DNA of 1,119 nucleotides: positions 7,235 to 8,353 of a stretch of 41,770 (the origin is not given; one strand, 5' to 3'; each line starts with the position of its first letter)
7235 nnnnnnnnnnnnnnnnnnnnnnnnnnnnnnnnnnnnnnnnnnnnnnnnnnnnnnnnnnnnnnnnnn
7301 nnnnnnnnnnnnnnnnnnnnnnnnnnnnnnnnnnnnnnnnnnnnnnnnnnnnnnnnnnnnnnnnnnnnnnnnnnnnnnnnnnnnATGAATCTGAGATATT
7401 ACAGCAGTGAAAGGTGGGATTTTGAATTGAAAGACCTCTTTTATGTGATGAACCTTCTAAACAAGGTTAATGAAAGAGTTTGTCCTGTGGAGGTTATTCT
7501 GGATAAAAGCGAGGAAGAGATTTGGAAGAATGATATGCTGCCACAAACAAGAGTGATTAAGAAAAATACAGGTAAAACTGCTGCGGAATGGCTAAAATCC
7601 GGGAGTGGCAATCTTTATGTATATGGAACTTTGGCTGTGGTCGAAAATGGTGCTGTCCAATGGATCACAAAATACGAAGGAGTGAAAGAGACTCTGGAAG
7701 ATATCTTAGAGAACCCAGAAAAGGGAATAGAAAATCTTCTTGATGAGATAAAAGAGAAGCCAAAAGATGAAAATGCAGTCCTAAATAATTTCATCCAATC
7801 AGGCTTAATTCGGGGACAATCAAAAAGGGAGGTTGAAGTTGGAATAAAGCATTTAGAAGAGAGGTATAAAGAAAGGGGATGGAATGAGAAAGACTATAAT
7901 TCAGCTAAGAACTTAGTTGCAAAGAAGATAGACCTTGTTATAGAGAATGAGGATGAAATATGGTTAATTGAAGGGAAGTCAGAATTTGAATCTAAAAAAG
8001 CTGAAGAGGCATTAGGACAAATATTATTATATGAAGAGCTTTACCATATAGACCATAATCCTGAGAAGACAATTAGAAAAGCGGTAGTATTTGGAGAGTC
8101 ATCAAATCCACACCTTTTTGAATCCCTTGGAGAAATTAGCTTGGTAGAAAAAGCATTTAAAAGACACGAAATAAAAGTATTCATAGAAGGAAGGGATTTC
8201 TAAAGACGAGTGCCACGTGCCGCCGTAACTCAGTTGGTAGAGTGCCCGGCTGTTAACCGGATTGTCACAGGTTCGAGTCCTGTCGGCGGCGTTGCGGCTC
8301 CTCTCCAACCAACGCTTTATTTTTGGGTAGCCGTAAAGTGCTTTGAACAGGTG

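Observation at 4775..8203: AT-rich five-gene operon of unrecognisable proteins ending in a NucS/RecB-like nuclease, between a TnpA relic and tRNA-Asn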

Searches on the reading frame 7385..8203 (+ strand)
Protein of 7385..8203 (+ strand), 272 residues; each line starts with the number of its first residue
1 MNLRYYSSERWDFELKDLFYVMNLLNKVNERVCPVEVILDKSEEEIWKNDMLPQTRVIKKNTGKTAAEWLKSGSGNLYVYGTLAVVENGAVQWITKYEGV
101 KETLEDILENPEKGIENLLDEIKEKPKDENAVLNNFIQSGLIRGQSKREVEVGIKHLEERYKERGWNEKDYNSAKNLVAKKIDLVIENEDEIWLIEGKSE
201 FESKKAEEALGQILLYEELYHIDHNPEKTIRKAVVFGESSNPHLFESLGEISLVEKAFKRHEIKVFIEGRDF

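Call 4: search_protein_families(library=pfam, proteins=[window:7385-8203:+], max_evalue=1)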
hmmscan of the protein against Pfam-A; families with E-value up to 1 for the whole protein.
window:7385-8203:+ (272 aa): 2 families
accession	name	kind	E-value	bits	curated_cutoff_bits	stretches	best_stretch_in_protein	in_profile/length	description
PF08011.17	PDDEXK_9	-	0.0015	18.9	25.5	1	182-237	33-96/105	PD-(D/E)XK nuclease superfamily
PF12705.13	PDDEXK_1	-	0.12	12.7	22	1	109-227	58-178/247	PD-(D/E)XK nuclease superfamily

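Call 5: search_protein_families(library=padloc, proteins=[window:7385-8203:+], max_evalue=1)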
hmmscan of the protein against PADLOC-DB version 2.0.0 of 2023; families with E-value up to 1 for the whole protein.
window:7385-8203:+ (272 aa): 2 families
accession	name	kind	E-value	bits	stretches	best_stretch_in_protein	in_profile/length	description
PDLC01250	Cas4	-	0.0017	16.6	1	160-226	47-105/168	"CAS-I,CAS-II,CAS-III,CAS-IV,CAS-V,CAS-VI; acquisition_associated"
PDLC02083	Cas4_II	-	0.037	12.4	1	180-235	75-127/186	-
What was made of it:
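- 7385..8203 (+): g5: a 272-aa DUF8045-family protein. It has an N-terminal domain of unknown function (residues ~1-127) and a C-terminal RecB/Cas4-type PD-(D/E)xK nuclease domain (residues ~128-272; E149, D183, E196-x-K198, Q212-xxx-Y216). Its start overlaps the g4 stop by 4 nt (ATGA). Weak profile hits: PDDEXK_9 E 0.0015, Cas4 E 0.0017 (calls 4, 5).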

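Call 6: search_protein_families(library=ncbifam, proteins=[window:7385-8203:+], max_evalue=1)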
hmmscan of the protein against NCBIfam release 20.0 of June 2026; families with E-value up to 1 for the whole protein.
window:7385-8203:+ (272 aa): 0 families

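Call 7: search_protein_families(library=phrogs, proteins=[window:7385-8203:+], max_evalue=1)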
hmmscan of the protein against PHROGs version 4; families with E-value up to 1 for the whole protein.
window:7385-8203:+ (272 aa): 0 families

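Call 8: find_homologous_proteins(query=window:7385-8203:+, max_evalue=0.001)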
Query window:7385-8203:+ (272 aa): 8 proteins with E <= 0.001 among 992 candidates.
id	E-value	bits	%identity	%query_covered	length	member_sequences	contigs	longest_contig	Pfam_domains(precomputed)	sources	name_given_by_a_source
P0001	1.2e-173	594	100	100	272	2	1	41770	PF26193.1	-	-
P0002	1.1e-147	509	85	99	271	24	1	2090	PF26193.1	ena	-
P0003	4.7e-147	507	85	100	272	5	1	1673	PF26193.1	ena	-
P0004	1.7e-126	439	73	100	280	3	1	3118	-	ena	-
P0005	2.1e-108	380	65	100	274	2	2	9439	-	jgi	-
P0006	1.6e-106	374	72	89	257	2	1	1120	PF26193.1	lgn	-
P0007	1.0e-68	250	47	100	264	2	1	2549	PF26193.1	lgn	-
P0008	7.4e-61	224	75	52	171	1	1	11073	-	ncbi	-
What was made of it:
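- On DUF8045 (PF26193): The precomputed Pfam annotation lists PF26193.1 for the window's own g5 (P0001) and for its homologues (call 8).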

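Call 10: find_encoding_contigs(protein=P0005, flank=10000)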
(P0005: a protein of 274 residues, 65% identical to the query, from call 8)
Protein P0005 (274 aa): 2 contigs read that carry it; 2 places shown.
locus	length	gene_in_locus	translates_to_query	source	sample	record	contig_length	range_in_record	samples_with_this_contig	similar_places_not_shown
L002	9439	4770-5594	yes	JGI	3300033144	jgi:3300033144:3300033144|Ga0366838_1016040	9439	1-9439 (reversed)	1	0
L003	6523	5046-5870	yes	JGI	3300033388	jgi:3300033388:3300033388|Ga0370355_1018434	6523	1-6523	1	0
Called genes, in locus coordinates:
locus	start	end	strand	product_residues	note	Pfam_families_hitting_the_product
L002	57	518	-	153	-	PF09999:DUF2240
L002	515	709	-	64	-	-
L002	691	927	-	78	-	-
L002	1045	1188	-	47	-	-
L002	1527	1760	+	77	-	-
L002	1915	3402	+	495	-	PF00515:TPR_1 (faint), PF07719:TPR_2 (faint), PF13428:TPR_14 (faint)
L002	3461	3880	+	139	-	-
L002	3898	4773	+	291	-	-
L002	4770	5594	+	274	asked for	-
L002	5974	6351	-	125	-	PF01201:Ribosomal_S8e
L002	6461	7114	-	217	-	PF03308:MeaB (faint), PF02492:cobW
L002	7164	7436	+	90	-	PF01922:SRP19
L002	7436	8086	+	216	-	PF01876:RNase_P_p30 (weak), PF02811:PHP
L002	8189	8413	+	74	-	PF04410:Gar1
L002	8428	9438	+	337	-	PF08271:Zn_Ribbon_TF, PF00382:TFIIB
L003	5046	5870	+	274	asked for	-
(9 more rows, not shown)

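Call 11: find_encoding_contigs(protein=P0008, flank=10000)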
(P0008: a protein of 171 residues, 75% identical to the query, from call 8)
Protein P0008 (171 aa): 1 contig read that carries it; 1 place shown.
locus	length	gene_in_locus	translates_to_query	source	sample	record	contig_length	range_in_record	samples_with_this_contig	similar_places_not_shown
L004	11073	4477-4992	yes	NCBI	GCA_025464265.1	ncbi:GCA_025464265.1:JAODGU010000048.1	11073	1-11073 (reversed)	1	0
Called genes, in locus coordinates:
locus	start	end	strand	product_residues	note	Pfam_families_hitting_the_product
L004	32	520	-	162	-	PF05942:PaREP1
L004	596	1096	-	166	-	PF01842:ACT, PF22629:ACT_AHAS_ss, PF13710:ACT_5, PF10369:ALS_ss_C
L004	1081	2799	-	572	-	PF02776:TPP_enzyme_N, PF00205:TPP_enzyme_M, PF02775:TPP_enzyme_C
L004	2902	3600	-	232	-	PF02593:DUF166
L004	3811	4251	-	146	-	-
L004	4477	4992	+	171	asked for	-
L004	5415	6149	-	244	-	PF00977:His_biosynth, PF01207:Dus (faint), PF01884:PcrB (faint), PF03060:NMO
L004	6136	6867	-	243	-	PF00382:TFIIB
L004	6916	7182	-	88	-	PF04410:Gar1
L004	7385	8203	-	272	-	PF00590:TP_methylase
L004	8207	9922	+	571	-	PF03485:Arg_tRNA_synt_N, PF00750:tRNA-synt_1d, PF01921:tRNA-synt_1f (faint), PF09334:tRNA-synt_1g (faint), PF05746:DALR_1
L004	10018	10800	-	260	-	PF00884:Sulfatase (weak), PF01663:Phosphodiest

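Call 12: find_encoding_contigs(protein=P0004, flank=10000)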
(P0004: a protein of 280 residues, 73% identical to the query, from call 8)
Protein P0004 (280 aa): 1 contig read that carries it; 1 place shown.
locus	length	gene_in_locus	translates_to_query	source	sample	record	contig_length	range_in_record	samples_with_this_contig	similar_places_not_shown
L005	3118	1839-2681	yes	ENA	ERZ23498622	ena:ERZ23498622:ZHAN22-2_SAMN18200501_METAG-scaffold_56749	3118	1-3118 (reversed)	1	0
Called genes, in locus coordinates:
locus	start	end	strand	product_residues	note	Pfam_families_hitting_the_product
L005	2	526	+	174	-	?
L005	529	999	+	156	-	-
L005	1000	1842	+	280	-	-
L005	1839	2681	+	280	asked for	-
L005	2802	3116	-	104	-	?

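Call 13: find_encoding_contigs(protein=P0007, flank=10000)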
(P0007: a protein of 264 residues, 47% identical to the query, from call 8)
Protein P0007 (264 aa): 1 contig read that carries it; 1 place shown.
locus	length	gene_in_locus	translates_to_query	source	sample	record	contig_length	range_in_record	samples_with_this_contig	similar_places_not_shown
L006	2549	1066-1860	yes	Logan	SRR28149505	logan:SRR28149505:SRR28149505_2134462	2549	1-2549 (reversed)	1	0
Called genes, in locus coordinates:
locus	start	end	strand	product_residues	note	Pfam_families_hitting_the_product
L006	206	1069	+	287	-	-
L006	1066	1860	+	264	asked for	PF26193:DUF8045 (weak)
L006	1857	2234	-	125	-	-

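Call 21: search_solved_structures(query=A1, max_evalue=10, show_alignments=2)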
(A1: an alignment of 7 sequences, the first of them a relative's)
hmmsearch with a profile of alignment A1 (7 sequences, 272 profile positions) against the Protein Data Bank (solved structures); distinct sequences matched with E-value up to 10: 0.

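Call 28: predict_structure(alignment_id=A1)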
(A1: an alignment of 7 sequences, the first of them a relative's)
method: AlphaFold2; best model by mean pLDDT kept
length: 272 residues; sequences in the alignment: 7
mean_pLDDT: 48.3   pTM: 0.43
mean pLDDT of the five models: 48.3, 46.4, 43.3, 42.7, 33.9
residues with pLDDT >= 90: 0; 70-90: 50; 50-70: 39; < 50: 183
segments of 3 or more residues with pLDDT < 50: 1-71, 73-109, 111-143, 200-204, 236-272
pLDDT, mean of each block of 10 residues (from residue 1): 33 34 29 29 36 41 47 39 33 39 44 45 39 38 58 81 78 75 70 62 52 70 82 51 34 36 34 27
secondary structure, 60 per line:
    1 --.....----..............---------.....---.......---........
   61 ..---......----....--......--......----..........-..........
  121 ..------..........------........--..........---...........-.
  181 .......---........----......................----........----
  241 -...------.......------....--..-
elements in order: E3-7 H12-25 E35-39 H43-49 H53-62 H66-71 E76-79 E82-87 E90-95 H100-109 H111-122 H129-138 E145-152 H155-164 H168-178 E180-187 E191-198 H203-224 E229-236 H251-257 E264-267
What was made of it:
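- On PD-(D/E)xK nuclease superfamily, RecB/Cas4 branch: The AF2 model has mean pLDDT 48, with the core (residues 145-235) at 58-82 (call 28).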

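Call 42: fold_search(model_id=the predicted structure, library=pdb)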
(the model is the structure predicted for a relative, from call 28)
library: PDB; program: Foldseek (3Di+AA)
matches with E <= 10: 436; with E <= 0.001: 0
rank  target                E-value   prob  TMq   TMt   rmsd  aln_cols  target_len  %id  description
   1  4ceh_A                3.9e-03  0.84  0.25  0.07  29.2       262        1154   16  Crystal structure of AddAB with a forked DNA substrate (released 2014-03-12)
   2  4cei_A                9.4e-03  0.69  0.25  0.07  29.6       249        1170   16  Crystal structure of ADPNP-bound AddAB with a forked DNA substrate (released 2014-03-12)
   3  3u44_A                9.4e-03  0.66  0.24  0.07  29.9       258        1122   14  Crystal structure of AddAB-DNA complex (released 2012-03-21)
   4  7ewz_B                1.5e-02  0.93  0.21  0.31   9.8       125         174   15  Crystal structure of Ebinur Lake virus cap snatching endonuclease (D92A mutant) (released 2022-01-26)
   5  7ex0_B                1.9e-02  0.98  0.23  0.35   7.8       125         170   12  Crystal structure of Ebinur Lake virus cap snatching endonuclease (K108A mutant) (released 2022-01-26)
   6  7ex1_B                1.9e-02  0.80  0.22  0.33  17.0       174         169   13  Crystal structure of Ebinur Lake virus cap snatching endonuclease (Y109A mutant) (released 2022-01-26)
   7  5ize_A                2.1e-02  0.87  0.23  0.32   8.6       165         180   10  Hantaan virus L protein cap-snatching endonuclease (released 2016-06-29)
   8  5zyt_B                2.7e-02  0.89  0.25  0.31  17.1       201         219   14  Crystal structure of human MGME1 with 3' overhang double strand DNA3 (released 2018-09-19)
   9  7ewx_A                2.9e-02  0.93  0.21  0.31   8.6       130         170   14  Crystal structure of Ebinur Lake virus cap snatching endonuclease (P78A mutant) (released 2022-01-26)
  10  5ld2_B                3.1e-02  0.66  0.17  0.06  11.9       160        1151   16  Cryo-EM structure of RecBCD+DNA complex revealing activated nuclease domain (released 2016-10-05)
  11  7ewz_A                3.1e-02  0.63  0.21  0.31  16.9       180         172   13  Crystal structure of Ebinur Lake virus cap snatching endonuclease (D92A mutant) (released 2022-01-26)
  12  7ewu_D                3.3e-02  0.89  0.21  0.31   9.7       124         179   14  Crystal structure of Ebinur Lake virus cap snatching endonuclease (WT) (released 2022-01-26)
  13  3fov                  3.9e-02  0.72  0.16  0.34  12.1        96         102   12  Crystal structure of protein RPA0323 of unknown function from Rhodopseudomonas palustris (released 2009-01-13)
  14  5zyt_C                4.2e-02  0.77  0.25  0.30  17.5       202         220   13  Crystal structure of human MGME1 with 3' overhang double strand DNA3 (released 2018-09-19)
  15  4cej_A                4.4e-02  0.44  0.25  0.07  30.9       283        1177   13  Crystal structure of AddAB-DNA-ADPNP complex at 3 Angstrom resolution (released 2014-03-12)
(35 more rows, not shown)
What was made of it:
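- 7385..8203 (+): Top Foldseek hits include AddA, RecB, MGME1, RecE, Cas4 and cap-snatching endonucleases, best E 3.9e-3 (call 42).
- On PD-(D/E)xK nuclease superfamily, RecB/Cas4 branch: Foldseek against PDB gives best E 3.9e-3 and TM at most 0.35, but the top hits are predominantly PD-(D/E)xK nucleases (call 42).
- Closest known: RecB/Cas4/AddB-type PD-. Same: The top Foldseek hits are AddA, RecB, MGME1, RecE and Cas4 (call 42).
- The top Foldseek hits are predominantly PD-(D/E)xK nucleases (call 42). The Foldseek hits for g5 include RecE, MGME1 and Cas4 (call 42).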

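Call 45: find_related_loci(query=A1, collection=viral_contigs, flank=10000)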
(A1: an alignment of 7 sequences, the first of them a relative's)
Query A1 (272 aa) in viral_contigs; peptide patterns used: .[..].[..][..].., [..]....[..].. (x = any residue, [..] = any of these).
186 stretches matched a pattern, but none encodes a relative of the query by tblastn (E <= 1e-3).

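Call 52: search_protein_families(library=pfam, proteins=[L002:1915-3402:+, L002:1527-1760:+, L004:3811-4251:-, L002:3461-3880:+, L006:1857-2234:-], max_evalue=0.1)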
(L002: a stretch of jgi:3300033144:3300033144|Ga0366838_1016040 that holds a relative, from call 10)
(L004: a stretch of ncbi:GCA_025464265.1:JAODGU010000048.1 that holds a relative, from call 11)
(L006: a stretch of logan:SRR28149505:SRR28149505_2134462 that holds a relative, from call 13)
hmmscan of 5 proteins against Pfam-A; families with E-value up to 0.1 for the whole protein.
L002:1915-3402:+ (495 aa): 9 families
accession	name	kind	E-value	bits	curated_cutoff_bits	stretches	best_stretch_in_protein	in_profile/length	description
PF07719.23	TPR_2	-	1.5e-11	43.9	27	0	289-309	6-26/34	Tetratricopeptide repeat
PF00515.34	TPR_1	-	1.3e-08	34.8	27.8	0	290-311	7-28/34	Tetratricopeptide repeat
PF13428.12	TPR_14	-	2.5e-05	25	23.5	0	290-312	7-29/44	Tetratricopeptide repeat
PF13424.12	TPR_12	-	0.00011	22.7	30.1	0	267-306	26-67/77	Tetratricopeptide repeat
PF17004.11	SRP_TPR_like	-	0.00082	19.9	35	0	293-350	23-69/109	Putative TPR-like repeat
PF13176.12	TPR_7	-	0.0069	16.8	27.9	0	290-307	5-22/36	Tetratricopeptide repeat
PF13431.12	TPR_17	-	0.0095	16.6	24.4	0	288-305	17-34/34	Tetratricopeptide repeat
PF13374.12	TPR_10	-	0.014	15.8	27.5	0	288-307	6-25/42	Tetratricopeptide repeat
PF13174.12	TPR_6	-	0.037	15.1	26.3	0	289-312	5-28/33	Tetratricopeptide repeat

L002:1527-1760:+ (77 aa): 0 families

L004:3811-4251:- (146 aa): 1 family
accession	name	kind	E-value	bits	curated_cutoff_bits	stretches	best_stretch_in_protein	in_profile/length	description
PF13453.11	Zn_ribbon_TFIIB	-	0.025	14.4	22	0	60-81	18-39/41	Transcription factor zinc-finger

L002:3461-3880:+ (139 aa): 1 family
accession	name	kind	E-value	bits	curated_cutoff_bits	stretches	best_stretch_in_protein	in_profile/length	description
PF03031.24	NIF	-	0.0095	16.1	21.8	1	33-108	6-80/160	NLI interacting factor-like phosphatase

L006:1857-2234:- (125 aa): 0 families

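Call 53: search_protein_representatives(alignment_id=A1)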
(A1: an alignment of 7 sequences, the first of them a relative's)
Query: 7 sequences, 272 profile positions. Proteins with E-value up to 0.001 (for the whole library): 216; up to 1e-10: 60; up to 1e-30: 8. The best 150 are listed.
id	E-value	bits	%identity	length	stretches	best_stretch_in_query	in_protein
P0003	1.3e-154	529.6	-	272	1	1-272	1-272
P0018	1.5e-115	401.6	-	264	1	1-272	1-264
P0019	6.2e-60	219.2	-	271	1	1-238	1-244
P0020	1.4e-57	211.4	-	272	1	3-272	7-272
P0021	8.2e-51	189.3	-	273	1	1-272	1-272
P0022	3.6e-47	177.3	-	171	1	100-246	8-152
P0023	2.1e-33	132.2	-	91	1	2-75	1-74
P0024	2.3e-31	125.5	-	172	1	128-272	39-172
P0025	1.4e-30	123.0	-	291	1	38-268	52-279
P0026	4.9e-28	114.6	-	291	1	38-267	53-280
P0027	5.0e-25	104.7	-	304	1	42-271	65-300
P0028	4.1e-23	98.4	-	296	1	43-267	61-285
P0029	2.0e-22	96.2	-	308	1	38-269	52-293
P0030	5.4e-22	94.8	-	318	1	25-267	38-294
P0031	5.8e-22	94.7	-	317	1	27-267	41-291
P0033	2.3e-20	89.4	-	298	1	39-238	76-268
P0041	2.2e-16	76.4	-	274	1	3-241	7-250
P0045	1.1e-15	74.1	-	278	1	1-244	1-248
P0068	2.1e-11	60.0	-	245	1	43-244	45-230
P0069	2.8e-11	59.7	-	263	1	43-241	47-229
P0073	4.4e-11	59.0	-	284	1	41-245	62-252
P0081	4.4e-10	55.7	-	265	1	19-238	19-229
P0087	2.7e-09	53.1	-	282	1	41-241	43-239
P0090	3.5e-09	52.7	-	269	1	18-238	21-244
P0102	3.4e-08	49.5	-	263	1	22-231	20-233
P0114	2.3e-07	46.8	-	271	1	3-228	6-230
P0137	2.7e-06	43.3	-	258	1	5-241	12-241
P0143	4.2e-06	42.6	-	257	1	23-246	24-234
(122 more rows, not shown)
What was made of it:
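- On DUF8045 (PF26193): A profile of g5 homologues hits P0026 at E 4.9e-28 over residues 38-267 (call 53).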

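Call 55: search_protein_families(library=pfam, alignment_id=A5, max_evalue=0.01)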
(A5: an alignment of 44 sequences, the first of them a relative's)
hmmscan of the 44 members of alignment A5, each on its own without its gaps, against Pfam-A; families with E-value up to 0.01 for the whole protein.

A. member 1, P0001 (272 aa): 1 family
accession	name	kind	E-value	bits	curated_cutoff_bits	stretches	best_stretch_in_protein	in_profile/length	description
PF08011.17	PDDEXK_9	-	0.0015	18.9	25.5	1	182-237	33-96/105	PD-(D/E)XK nuclease superfamily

B. families by the number of members that match (of 44 scanned): 4 families
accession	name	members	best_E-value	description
PF08011.17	PDDEXK_9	3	0.00054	PD-(D/E)XK nuclease superfamily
PF20306.3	Sp-DndD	2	5.8e-05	Small protein found in certain Dnd DNA modification systems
PF01939.22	NucS_C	1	0.0049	Endonuclease NucS C-terminal domain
PF22518.2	DUF6997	1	0.0079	Domain of unknown function (DUF6997)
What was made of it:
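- Hits to PD-(D/E)xK profiles are weak but consistent (calls 4, 5, 52, 55).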

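Call 56: search_solved_structures(query=A5, max_evalue=10, show_alignments=2)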
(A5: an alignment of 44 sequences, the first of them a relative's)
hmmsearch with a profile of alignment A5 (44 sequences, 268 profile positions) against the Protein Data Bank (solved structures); distinct sequences matched with E-value up to 10: 4.
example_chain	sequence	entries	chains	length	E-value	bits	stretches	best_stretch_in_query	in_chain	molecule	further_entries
4c1n_I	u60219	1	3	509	0.29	13.5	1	204-259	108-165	IRON-SULFUR CLUSTER BINDING PROTEIN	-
4c1n_K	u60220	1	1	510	0.29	13.5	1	204-259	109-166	IRON-SULFUR CLUSTER BINDING PROTEIN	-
3zyy_X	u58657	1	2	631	0.38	13.1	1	204-259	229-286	IRON-SULFUR CLUSTER BINDING PROTEIN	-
9fyc_A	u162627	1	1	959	1.3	11.4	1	17-54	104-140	CC-NBS-LRR resistance protein MLA13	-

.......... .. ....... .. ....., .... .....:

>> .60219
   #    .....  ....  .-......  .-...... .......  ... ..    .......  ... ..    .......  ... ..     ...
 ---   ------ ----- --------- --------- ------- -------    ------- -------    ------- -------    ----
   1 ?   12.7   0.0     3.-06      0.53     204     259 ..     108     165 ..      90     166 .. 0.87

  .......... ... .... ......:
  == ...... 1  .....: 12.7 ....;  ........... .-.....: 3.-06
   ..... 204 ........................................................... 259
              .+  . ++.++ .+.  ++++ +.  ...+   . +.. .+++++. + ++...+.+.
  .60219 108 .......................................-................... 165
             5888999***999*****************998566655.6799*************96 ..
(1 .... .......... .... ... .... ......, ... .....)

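Call 57: find_homologous_proteins(query=A5, max_evalue=0.001)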
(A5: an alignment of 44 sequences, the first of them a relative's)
Query A5 (44 sequences) (272 aa, profile of the alignment): 12 proteins with E <= 0.001 among 8000 candidates.
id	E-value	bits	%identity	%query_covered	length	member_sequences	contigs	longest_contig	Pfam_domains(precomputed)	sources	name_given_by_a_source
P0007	5.0e-66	241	47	100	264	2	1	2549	PF26193.1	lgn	-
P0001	1.4e-64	236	100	100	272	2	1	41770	PF26193.1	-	-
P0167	1.9e-63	232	26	71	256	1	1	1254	PF26193.1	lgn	-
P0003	1.4e-61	226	85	100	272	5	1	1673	PF26193.1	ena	-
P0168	3.0e-61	225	26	71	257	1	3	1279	PF26193.1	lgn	-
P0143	6.8e-61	224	25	79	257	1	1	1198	-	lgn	-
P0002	1.1e-60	223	85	99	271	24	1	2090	PF26193.1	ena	-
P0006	9.7e-56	207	72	89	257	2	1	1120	PF26193.1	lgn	-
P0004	1.7e-55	206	73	100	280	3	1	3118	-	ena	-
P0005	2.5e-55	206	65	100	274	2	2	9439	-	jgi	-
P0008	4.7e-27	113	75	52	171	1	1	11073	-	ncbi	-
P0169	6.9e-7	47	44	20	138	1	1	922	-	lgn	-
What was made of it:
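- Tried and rejected: It returned only 12 proteins and no new long contigs (call 57).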

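Call 60: find_related_loci(query=A6, collection=metagenome_contigs, flank=8000)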
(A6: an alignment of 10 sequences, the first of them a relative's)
Query A6 (272 aa) in metagenome_contigs; peptide patterns used: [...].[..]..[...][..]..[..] (x = any residue, [..] = any of these).
231 stretches matched a pattern; 41 encode a relative of the query (tblastn E <= 1e-3); 41 distinct loci.
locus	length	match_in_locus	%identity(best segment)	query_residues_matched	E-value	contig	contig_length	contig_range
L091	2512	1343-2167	49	1-272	1e-88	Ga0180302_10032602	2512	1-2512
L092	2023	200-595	79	141-272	7e-67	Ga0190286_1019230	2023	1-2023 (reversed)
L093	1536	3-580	51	57-251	4e-48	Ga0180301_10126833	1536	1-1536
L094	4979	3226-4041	34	1-272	2e-40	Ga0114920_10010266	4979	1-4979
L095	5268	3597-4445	45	42-253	3e-16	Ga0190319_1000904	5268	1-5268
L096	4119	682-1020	38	122-269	1e-14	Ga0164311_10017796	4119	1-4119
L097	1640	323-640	37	128-269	1e-14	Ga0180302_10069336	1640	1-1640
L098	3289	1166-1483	37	128-269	1e-14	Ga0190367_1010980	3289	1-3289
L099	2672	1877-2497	27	43-254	5e-13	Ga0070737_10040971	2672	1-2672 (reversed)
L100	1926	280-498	39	180-267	3e-12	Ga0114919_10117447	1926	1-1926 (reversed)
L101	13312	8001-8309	30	125-267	6e-11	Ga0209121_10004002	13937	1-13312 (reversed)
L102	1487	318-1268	23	1-266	1e-10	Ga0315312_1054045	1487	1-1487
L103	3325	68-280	44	157-231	3e-10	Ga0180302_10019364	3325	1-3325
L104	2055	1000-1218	40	179-266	3e-10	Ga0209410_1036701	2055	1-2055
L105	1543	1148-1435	37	157-266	3e-10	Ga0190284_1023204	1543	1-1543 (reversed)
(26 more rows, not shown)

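Call 80: search_dna_similar(query=window:7385-8203:+, collection=plasmids, mode=protein, max_evalue=0.001)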
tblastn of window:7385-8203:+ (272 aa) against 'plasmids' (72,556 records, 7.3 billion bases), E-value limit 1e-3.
No match.

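Call 81: search_dna_similar(query=window:7385-8203:+, collection=phages, mode=protein, max_evalue=0.001)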
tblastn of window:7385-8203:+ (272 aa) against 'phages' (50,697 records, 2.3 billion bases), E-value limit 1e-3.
No match.
